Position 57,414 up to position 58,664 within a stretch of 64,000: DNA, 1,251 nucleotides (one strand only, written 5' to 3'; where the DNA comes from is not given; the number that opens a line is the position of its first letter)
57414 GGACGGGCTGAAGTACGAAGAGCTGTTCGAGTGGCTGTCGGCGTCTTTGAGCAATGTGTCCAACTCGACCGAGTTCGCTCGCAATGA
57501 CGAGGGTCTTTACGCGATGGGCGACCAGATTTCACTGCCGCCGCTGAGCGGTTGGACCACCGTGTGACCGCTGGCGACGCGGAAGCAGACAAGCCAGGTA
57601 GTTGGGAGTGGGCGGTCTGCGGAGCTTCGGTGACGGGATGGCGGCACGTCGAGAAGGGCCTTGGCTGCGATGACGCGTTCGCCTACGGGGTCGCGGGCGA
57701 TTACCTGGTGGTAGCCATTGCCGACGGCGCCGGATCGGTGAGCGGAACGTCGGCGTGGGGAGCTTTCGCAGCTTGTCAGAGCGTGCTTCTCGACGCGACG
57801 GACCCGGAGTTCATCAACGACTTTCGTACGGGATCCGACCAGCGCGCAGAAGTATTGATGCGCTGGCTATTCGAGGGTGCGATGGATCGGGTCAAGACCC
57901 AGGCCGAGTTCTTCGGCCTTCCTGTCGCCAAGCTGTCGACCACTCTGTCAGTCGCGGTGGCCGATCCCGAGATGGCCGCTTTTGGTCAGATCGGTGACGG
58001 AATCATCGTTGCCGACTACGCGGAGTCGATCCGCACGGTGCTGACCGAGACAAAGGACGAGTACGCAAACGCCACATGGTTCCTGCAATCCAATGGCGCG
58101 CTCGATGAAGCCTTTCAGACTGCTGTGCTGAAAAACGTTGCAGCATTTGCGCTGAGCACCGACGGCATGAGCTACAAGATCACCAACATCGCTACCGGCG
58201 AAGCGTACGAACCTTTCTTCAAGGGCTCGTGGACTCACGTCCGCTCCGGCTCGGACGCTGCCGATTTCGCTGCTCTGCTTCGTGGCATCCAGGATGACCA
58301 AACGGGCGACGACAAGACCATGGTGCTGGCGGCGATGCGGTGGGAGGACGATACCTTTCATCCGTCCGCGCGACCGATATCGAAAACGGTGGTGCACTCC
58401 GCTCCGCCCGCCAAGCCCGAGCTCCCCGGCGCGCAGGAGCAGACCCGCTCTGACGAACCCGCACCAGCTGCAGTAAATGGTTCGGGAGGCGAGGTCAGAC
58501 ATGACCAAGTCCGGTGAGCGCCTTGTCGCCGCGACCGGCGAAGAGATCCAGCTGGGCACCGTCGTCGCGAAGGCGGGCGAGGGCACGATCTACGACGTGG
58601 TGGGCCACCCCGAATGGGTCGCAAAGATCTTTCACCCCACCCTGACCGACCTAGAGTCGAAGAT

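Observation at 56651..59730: vWA / PP2C phosphatase / tail-anchored Ser/Thr kinase triad (TerY-P-like) inserted in the rnhB-yraN backbone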

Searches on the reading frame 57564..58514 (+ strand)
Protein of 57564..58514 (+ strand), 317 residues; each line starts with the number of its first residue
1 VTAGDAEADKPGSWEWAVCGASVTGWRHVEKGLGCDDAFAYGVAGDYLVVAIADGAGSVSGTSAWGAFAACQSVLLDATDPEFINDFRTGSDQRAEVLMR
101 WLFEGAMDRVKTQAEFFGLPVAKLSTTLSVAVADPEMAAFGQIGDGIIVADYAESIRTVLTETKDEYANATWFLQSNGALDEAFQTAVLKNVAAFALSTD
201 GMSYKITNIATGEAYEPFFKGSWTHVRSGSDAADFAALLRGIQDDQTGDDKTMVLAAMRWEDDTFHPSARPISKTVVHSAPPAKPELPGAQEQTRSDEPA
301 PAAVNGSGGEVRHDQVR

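Call 3: search_protein_families(library=pfam, proteins=[window:57564-58514:+], max_evalue=0.01)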
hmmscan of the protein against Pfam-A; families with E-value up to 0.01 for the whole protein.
window:57564-58514:+ (317 aa): 2 families
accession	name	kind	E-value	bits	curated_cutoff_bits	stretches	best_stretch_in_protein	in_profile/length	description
PF13672.11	PP2C_2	-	4e-35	121.7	24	1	24-233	1-202/209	Protein phosphatase 2C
PF22126.3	C2c1_RuvC-like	-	0.0018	18.6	27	1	60-129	23-91/179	C2c1 CRISPR-Cas endonuclease, RuvC-like domain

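Call 4: search_protein_families(library=padloc, proteins=[window:57564-58514:+], max_evalue=0.01)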
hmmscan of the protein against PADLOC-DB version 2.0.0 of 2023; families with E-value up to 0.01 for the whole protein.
window:57564-58514:+ (317 aa): 0 families

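Call 5: search_protein_families(library=ncbifam, proteins=[window:57564-58514:+], max_evalue=0.01)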
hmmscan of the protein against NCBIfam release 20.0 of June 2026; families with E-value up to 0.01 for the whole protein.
window:57564-58514:+ (317 aa): 0 families

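Call 7: search_protein_families(library=padloc, proteins=[window:57564-58514:+], max_evalue=10)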
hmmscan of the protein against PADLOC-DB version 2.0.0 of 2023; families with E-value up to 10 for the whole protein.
window:57564-58514:+ (317 aa): 0 families

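Call 38: search_solved_structures(query=window:57564-58514:+, max_evalue=0.01)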
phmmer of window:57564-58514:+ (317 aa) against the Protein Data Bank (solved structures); distinct sequences matched with E-value up to 0.01: 0.
